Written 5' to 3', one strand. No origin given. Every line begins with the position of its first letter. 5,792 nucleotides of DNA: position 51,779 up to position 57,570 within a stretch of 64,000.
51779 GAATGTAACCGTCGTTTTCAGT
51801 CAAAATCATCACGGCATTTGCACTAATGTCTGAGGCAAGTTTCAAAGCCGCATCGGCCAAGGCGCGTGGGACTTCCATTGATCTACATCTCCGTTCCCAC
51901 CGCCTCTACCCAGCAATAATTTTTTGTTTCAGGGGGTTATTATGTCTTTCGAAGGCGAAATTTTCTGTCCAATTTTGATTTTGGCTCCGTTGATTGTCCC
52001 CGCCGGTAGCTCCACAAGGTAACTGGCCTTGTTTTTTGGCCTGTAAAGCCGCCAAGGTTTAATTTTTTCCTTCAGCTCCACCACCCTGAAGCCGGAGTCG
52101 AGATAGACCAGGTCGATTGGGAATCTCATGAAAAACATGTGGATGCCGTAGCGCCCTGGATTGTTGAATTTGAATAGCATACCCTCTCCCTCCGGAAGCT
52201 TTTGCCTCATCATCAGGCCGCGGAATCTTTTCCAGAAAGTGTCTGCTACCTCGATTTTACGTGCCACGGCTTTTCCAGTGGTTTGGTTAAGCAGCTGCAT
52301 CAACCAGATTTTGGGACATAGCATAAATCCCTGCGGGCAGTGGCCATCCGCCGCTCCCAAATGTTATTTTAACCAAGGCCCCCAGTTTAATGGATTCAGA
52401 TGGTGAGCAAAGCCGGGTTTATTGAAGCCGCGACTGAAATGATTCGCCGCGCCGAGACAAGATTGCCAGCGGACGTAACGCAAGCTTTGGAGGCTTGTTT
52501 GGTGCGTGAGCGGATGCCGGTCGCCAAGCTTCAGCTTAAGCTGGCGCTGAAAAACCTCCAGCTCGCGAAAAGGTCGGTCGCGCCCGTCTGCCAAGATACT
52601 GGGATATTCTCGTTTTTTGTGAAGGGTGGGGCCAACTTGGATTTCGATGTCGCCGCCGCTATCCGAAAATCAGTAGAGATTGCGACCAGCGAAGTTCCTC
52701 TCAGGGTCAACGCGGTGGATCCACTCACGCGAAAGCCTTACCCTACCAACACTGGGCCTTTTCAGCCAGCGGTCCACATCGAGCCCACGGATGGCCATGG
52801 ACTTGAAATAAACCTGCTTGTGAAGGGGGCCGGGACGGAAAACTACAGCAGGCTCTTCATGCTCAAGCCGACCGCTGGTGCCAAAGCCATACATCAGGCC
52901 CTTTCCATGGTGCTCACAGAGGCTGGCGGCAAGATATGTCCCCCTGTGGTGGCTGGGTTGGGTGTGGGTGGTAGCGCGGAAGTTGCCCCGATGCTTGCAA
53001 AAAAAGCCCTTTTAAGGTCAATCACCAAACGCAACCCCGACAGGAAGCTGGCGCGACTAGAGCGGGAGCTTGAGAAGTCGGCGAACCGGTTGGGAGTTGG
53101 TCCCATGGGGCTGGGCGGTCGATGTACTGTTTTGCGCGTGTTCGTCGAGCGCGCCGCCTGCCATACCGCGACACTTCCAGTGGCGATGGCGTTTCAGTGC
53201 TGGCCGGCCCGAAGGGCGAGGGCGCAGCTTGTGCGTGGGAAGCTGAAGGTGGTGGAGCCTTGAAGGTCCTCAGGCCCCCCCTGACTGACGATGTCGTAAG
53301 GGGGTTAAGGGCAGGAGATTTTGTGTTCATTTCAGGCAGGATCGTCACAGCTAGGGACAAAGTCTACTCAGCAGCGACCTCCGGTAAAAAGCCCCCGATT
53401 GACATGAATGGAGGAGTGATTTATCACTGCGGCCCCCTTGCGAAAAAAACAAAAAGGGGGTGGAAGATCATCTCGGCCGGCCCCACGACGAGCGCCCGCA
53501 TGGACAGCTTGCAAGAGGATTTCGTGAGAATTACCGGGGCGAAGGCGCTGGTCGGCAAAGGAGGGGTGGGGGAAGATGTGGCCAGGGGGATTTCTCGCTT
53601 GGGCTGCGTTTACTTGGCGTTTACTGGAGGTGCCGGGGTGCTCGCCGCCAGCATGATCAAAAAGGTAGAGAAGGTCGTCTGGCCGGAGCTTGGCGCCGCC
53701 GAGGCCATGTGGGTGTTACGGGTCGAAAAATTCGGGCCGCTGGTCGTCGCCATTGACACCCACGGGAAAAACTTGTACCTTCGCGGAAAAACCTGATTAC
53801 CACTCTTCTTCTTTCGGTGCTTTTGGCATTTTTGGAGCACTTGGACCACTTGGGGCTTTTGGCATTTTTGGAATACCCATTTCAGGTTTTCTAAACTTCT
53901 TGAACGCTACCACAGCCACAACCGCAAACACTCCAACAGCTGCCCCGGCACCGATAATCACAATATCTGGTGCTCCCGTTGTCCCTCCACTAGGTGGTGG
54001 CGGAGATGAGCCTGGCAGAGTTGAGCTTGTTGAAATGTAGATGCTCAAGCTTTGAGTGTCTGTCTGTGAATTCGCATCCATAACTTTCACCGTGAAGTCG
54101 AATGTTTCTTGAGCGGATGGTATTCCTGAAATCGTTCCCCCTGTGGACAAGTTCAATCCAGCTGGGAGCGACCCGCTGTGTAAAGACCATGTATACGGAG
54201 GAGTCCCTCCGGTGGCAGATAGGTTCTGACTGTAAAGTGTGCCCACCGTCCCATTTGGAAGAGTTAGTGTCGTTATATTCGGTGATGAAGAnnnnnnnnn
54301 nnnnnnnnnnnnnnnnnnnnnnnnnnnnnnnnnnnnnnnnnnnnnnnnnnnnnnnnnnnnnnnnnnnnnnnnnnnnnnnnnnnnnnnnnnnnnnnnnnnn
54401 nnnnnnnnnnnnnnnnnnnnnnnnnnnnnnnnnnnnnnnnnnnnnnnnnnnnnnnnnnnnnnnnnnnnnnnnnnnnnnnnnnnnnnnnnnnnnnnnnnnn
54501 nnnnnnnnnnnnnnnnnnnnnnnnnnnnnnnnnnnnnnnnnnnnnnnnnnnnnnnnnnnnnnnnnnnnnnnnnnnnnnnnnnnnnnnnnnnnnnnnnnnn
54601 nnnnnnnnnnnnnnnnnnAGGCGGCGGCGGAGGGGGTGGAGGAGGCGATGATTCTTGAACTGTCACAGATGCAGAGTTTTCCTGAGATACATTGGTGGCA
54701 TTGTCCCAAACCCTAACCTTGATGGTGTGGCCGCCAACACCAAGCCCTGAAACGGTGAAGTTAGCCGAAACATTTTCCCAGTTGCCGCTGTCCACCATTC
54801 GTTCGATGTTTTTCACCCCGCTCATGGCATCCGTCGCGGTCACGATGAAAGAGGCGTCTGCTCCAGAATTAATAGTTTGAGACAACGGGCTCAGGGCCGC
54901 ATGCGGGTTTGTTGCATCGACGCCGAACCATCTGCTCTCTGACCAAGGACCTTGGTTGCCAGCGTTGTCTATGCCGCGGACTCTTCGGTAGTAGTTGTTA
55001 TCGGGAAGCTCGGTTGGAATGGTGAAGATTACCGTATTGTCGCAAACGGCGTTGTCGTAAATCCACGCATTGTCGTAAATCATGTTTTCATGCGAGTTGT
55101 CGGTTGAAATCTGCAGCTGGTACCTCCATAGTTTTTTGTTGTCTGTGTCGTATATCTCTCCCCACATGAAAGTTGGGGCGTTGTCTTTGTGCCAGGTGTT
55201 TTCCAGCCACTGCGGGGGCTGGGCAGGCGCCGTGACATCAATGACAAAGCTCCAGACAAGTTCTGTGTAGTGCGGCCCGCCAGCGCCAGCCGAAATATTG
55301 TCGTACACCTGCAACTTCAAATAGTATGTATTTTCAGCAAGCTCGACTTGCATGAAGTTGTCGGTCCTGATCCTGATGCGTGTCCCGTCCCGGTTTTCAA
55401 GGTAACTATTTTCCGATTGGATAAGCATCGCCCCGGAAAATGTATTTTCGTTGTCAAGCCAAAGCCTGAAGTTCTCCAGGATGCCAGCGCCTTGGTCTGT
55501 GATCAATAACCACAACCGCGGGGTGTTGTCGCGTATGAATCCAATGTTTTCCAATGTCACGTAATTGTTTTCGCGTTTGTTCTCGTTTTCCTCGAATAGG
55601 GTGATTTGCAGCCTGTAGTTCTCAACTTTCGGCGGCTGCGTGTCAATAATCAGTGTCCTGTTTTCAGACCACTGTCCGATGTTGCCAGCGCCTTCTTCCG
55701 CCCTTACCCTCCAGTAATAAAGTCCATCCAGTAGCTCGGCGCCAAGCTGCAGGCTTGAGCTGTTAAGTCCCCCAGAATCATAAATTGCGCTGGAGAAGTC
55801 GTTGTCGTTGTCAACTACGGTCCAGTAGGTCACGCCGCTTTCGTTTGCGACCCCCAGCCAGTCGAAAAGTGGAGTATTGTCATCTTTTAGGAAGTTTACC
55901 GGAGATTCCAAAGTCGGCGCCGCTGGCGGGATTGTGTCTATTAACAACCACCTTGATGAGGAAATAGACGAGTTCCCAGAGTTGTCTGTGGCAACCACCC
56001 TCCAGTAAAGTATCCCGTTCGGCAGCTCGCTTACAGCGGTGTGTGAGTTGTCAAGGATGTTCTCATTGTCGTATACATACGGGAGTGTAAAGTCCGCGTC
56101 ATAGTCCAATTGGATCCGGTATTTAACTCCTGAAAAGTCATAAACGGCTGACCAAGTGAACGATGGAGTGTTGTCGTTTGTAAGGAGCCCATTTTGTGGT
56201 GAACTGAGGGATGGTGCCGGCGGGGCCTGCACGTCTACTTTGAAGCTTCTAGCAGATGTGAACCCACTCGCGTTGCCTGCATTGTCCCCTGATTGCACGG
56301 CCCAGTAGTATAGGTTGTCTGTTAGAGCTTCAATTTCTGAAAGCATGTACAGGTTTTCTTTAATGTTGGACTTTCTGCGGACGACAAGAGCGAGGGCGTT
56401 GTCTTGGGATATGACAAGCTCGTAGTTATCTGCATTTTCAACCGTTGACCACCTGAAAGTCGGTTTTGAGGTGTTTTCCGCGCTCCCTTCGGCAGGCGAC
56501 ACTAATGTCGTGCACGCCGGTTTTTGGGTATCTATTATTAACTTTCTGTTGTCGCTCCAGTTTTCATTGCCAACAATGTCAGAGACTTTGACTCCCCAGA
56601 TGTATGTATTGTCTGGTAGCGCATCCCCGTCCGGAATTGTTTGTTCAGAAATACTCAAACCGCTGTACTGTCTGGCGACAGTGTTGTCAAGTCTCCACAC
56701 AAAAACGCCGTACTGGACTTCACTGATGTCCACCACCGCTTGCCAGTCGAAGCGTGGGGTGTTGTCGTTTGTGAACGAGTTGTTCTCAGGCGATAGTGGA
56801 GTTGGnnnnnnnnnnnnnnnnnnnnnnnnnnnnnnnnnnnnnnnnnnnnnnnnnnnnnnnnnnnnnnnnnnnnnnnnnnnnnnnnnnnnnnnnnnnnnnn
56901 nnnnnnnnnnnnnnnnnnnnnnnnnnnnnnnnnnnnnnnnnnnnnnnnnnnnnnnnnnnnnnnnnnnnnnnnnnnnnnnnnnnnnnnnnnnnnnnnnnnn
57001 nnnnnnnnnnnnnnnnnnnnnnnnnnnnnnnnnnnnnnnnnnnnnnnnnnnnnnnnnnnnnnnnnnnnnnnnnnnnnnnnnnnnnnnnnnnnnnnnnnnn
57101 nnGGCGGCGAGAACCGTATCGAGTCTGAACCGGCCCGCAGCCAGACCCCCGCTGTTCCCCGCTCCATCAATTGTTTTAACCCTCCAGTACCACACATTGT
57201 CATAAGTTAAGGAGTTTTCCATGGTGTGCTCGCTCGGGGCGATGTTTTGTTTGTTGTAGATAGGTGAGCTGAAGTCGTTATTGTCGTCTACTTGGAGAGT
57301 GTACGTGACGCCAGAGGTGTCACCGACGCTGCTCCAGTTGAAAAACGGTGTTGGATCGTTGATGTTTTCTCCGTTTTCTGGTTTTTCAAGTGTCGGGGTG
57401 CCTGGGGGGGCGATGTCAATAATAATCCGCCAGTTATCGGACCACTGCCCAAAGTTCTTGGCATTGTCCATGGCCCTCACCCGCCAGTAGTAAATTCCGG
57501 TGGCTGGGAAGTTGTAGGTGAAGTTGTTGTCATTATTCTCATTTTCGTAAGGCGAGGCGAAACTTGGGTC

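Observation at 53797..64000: ORF of more than 3,398 codons encoding an anchored repeat-array protease that runs off the window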

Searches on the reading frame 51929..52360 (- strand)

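Call 12: search_protein_families(library=pfam, proteins=[window:51929-52360:-], max_evalue=0.001)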
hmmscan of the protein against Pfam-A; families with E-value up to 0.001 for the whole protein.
window:51929-52360:- (143 aa): 1 family
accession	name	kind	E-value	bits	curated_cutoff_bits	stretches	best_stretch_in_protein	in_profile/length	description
PF02643.20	DUF192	-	3.6e-28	98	27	1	35-135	2-95/96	Uncharacterized ACR, COG1430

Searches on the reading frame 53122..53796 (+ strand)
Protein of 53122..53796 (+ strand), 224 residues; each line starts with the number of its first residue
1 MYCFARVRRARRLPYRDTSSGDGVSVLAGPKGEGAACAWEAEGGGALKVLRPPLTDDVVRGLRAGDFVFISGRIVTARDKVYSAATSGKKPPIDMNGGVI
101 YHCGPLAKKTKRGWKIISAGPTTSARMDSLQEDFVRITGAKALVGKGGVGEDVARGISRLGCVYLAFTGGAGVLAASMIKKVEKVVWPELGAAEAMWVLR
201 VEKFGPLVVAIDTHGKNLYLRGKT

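Call 12: search_protein_families(library=pfam, proteins=[window:53122-53796:+], max_evalue=0.001)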
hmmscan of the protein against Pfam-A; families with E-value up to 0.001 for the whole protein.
window:53122-53796:+ (224 aa): 1 family
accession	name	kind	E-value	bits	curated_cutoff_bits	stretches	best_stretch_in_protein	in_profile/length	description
PF05683.17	Fumerase_C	-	6.8e-40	137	22.2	1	53-219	34-202/205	Fumarase C-terminus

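Call 16: find_encoding_contigs(protein=window:53122-53796:+, flank=10000, max_places=6)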
Protein window:53122-53796:+ (224 aa): no gene with exactly this product is on record in the collection.

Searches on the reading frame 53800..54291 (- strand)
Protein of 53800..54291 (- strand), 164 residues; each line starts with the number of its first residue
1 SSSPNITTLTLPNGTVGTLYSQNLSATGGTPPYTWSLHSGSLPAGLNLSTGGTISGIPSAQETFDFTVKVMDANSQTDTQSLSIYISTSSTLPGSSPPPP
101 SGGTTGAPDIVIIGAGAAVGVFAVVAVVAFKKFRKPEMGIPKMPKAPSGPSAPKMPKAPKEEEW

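Call 25: search_protein_families(library=pfam, proteins=[window:53800-54291:-], max_evalue=1)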
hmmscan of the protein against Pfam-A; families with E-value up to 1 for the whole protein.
seq(164 aa): 5 families
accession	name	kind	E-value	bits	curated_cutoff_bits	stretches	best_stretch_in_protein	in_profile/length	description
PF05345.18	He_PIG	-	1.4e-12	48.3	24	1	6-84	4-93/96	Putative Ig domain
PF22352.2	K319L-like_PKD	-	0.00051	20.4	27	1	8-85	6-83/84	K319L-like, PKD domain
PF13573.12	SprB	-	0.025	14.6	28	1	24-40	19-35/37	SprB repeat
PF17963.7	Big_9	-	0.05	14.9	23.6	1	28-84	31-88/89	Bacterial Ig domain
PF25587.1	Rv2743c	-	0.27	11.3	27.7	1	105-156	52-99/237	Rv2743c family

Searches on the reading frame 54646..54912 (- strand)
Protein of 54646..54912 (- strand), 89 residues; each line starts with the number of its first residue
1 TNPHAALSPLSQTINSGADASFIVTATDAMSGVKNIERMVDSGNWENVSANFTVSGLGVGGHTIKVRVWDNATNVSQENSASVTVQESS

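Call 25: search_protein_families(library=pfam, proteins=[window:54646-54912:-], max_evalue=1)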
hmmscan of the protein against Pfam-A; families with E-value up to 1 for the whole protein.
seq(89 aa): 3 families
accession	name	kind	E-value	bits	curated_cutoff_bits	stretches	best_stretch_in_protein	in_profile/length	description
PF17957.7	Big_7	-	0.00071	20.6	24.1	1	9-66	8-70/70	Bacterial Ig domain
PF19077.6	Big_13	-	0.0061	17.5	27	1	46-85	60-100/102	Bacterial Ig-like domain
PF16640.11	Big_3_5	-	0.026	15.5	35.5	1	12-85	6-87/88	Bacterial Ig-like domain (group 3)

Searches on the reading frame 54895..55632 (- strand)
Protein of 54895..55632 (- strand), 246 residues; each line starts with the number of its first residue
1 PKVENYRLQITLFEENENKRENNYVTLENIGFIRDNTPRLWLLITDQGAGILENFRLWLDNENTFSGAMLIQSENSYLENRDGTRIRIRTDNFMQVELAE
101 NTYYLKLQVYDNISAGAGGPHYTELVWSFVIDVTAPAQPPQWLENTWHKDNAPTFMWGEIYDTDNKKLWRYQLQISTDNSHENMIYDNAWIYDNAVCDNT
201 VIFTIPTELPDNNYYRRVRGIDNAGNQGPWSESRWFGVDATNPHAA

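Call 85: find_related_loci(query=A6, collection=genome_contigs, flank=10000)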
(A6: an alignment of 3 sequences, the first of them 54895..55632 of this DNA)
Query A6 (246 aa) in genome_contigs; peptide patterns used: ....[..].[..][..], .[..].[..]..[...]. (x = any residue, [..] = any of these).
38 stretches matched a pattern; 1 encode a relative of the query (tblastn E <= 1e-3); 1 distinct loci.
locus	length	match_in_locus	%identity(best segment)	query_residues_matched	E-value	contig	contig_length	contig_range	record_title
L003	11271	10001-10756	56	1-246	1e-96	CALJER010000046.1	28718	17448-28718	MAG: uncultured archaeon isolate S1_Bin_METABAT__384_1 genome assembly, contig: c_000001598335, whole genome shotgun seq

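Call 93: find_related_loci(query=A6, collection=metagenome_contigs, flank=10000)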
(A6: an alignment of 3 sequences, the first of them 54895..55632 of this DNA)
Query A6 (246 aa) in metagenome_contigs; peptide patterns used: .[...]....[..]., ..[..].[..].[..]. (x = any residue, [..] = any of these).
198 stretches matched a pattern; 53 encode a relative of the query (tblastn E <= 1e-3); 53 distinct loci.
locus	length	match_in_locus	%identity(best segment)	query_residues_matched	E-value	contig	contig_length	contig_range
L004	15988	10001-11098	30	32-245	6e-14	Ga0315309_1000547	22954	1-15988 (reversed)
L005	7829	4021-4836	29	33-243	8e-14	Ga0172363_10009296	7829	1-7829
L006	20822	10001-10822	30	31-243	9e-14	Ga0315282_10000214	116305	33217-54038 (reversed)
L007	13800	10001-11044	31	75-245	1e-13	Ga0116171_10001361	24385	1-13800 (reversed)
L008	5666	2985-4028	31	75-245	1e-13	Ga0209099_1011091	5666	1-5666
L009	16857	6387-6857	30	71-239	6e-13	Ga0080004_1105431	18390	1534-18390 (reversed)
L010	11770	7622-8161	28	32-245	1e-12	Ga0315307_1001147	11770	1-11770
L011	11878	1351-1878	32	33-240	1e-12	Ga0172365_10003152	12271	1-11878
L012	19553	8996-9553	32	31-246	1e-12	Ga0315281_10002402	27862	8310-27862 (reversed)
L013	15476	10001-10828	28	35-245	6e-12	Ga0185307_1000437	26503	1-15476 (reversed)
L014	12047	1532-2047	26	29-227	1e-10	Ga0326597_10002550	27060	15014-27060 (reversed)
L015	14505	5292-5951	27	28-243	1e-10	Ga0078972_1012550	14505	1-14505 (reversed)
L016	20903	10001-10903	36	91-245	4e-10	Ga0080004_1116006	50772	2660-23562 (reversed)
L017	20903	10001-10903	36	91-245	4e-10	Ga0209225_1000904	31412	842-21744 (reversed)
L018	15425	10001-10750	33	73-245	4e-10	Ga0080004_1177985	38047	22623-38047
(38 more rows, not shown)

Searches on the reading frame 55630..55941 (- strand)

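Call 25: search_protein_families(library=pfam, proteins=[window:55630-55941:-], max_evalue=1)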
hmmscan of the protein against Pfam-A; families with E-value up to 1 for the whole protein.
seq(104 aa): 2 families
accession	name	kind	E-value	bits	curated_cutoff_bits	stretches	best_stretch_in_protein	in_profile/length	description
PF19077.6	Big_13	-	0.0003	21.7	27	1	18-101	23-102/102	Bacterial Ig-like domain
PF25788.1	Ig_Rha78A_N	-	0.047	14.4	27.4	1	74-95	76-97/105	Rha78A-like, N-terminal immunoglobulin domain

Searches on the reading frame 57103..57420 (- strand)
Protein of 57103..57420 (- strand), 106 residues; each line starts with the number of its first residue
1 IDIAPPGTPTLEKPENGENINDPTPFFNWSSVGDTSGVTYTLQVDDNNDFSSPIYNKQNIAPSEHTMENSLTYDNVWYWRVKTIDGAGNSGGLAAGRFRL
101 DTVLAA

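Call 25: search_protein_families(library=pfam, proteins=[window:57103-57420:-], max_evalue=1)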
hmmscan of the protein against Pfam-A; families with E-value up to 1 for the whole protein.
seq(106 aa): 3 families
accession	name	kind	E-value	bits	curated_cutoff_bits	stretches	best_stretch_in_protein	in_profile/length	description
PF14292.12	SusE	-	8.7e-05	23.1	25.2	1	21-60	31-67/106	SusE outer membrane protein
PF25788.1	Ig_Rha78A_N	-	0.0024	18.5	27.4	1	10-90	5-90/105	Rha78A-like, N-terminal immunoglobulin domain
PF19077.6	Big_13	-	0.014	16.3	27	1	19-102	23-102/102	Bacterial Ig-like domain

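Call 30: search_solved_structures(query=A1, max_evalue=1, show_alignments=2)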
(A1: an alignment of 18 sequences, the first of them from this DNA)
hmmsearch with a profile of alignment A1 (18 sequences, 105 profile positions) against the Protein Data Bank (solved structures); distinct sequences matched with E-value up to 1: 7.
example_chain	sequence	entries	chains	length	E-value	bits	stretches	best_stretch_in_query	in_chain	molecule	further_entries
3a0o_A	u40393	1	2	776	6.3e-07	32.8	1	12-103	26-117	Oligo alginate lyase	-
3afl_A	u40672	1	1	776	6.3e-07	32.8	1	12-103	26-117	Oligo alginate lyase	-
2yn3_A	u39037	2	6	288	0.0026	21.2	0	17-103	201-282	PUTATIVE INNER MEMBRANE PROTEIN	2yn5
6lja_A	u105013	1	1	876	0.018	18.5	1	13-104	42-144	Heparinase II/III-like protein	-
6ljl_A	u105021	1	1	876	0.018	18.5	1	13-104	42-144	Heparinase II/III-like protein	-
1k85_A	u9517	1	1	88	0.097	16.1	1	18-99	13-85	CHITINASE A1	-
2ee2_A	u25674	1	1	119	0.17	15.3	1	27-89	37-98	Contactin-1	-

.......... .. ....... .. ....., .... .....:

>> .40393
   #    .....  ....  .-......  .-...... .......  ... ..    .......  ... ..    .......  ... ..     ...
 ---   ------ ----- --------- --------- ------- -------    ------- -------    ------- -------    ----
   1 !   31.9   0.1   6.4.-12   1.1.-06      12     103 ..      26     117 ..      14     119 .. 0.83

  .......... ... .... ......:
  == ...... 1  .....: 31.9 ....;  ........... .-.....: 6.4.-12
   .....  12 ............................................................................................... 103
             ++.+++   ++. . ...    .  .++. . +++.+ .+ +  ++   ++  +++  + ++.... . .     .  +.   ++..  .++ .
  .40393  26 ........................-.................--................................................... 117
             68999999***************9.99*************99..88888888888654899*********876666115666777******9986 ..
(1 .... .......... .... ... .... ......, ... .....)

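Call 39: predict_structure(alignment_id=A1)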
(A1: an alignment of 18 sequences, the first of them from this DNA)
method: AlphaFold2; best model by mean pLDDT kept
length: 106 residues; sequences in the alignment: 18
mean_pLDDT: 94.0   pTM: 0.86
mean pLDDT of the five models: 94.0, 93.4, 92.9, 91.9, 91.0
residues with pLDDT >= 90: 92; 70-90: 10; 50-70: 4; < 50: 0
segments of 3 or more residues with pLDDT < 50: none
pLDDT, mean of each block of 10 residues (from residue 1): 89 97 97 90 98 97 96 96 94 97 75
secondary structure, 60 per line:
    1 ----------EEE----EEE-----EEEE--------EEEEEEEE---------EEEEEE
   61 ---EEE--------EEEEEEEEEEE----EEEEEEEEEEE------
elements in order: E11-13 E18-20 E26-29 E38-45 E55-60 E64-66 E75-85 E90-100

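Call 42: fold_search(model_id=the predicted structure, library=pdb)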
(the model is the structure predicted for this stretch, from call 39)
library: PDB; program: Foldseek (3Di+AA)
matches with E <= 10: 1748; with E <= 0.001: 5
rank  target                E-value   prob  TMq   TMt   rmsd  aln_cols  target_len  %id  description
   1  3w5n                  3.4e-04  1.00  0.55  0.08   5.5       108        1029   13  Crystal Structure of Streptomyces avermitilis alpha-L-rhamnosidase complexed with L-rhamnose (released 2013-03-20)
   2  2dn7_MODEL_1_A        6.6e-04  1.00  0.68  0.68   3.9       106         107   19  Solution structures of the 6th fn3 domain of human receptor-type tyrosine-protein phosphatase F (released 2006-10-25)
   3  1x5x_MODEL_1_A        7.0e-04  1.00  0.58  0.57   5.4       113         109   13  Solution structure of the fibronectin type-III domain of human fibronectin type III domain containing protein  (released 2005-11-17)
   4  3w5m                  8.2e-04  1.00  0.58  0.08   4.6       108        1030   13  Crystal Structure of Streptomyces avermitilis alpha-L-rhamnosidase (released 2013-03-20)
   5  7y8h_A                9.1e-04  1.00  0.69  0.78   3.2       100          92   14  Crystal structure of sDscam FNIII1 domain, isoform alpha7 (released 2023-05-24)
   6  3mpc_A                1.0e-03  1.00  0.61  0.67   3.6       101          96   15  The crystal structure of a Fn3-like protein from Clostridium thermocellum (released 2010-08-11)
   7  2w1n                  1.0e-03  1.00  0.62  0.32   3.7       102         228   13  cohesin and fibronectin type-III double module construct from the Clostridium perfringens glycoside hydrolase GH84C (released 2009-02-03)
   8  9kvu                  1.1e-03  1.00  0.57  0.63   3.6       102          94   15  Structure of B1 domain in the bifunctional enzyme CelAly (released 2026-03-18)
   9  3a0o_A                1.4e-03  1.00  0.67  0.11   4.7       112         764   18  Crystal structure of alginate lyase from Agrobacterium tumefaciens C58 (released 2010-03-31)
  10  2yn3_C                1.6e-03  1.00  0.65  0.28   3.7       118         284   18  Structural insight into the giant calcium-binding adhesin SiiE: implications for the adhesion of Salmonella enterica t (released 2013-04-03)
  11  8iyk_F                1.9e-03  1.00  0.63  0.09   5.1       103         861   14  Tail tip conformation 1 of phage lambda tail (released 2023-10-18)
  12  1x5k_MODEL_1_A        1.9e-03  1.00  0.62  0.55   4.1       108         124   18  The solution structure of the sixth fibronectin type III domain of human Neogenin (released 2005-11-15)
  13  2yn3_D                1.9e-03  1.00  0.58  0.32   4.2       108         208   18  Structural insight into the giant calcium-binding adhesin SiiE: implications for the adhesion of Salmonella enterica t (released 2013-04-03)
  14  3afl_A                2.2e-03  1.00  0.66  0.11   4.8       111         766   17  Crystal structure of exotype alginate lyase Atu3025 H531A complexed with alginate trisaccharide (released 2010-04-28)
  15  6i60_A                2.3e-03  1.00  0.70  0.10   3.6       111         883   15  Structure of alpha-L-rhamnosidase from Dictyoglumus thermophilum (released 2019-02-06)
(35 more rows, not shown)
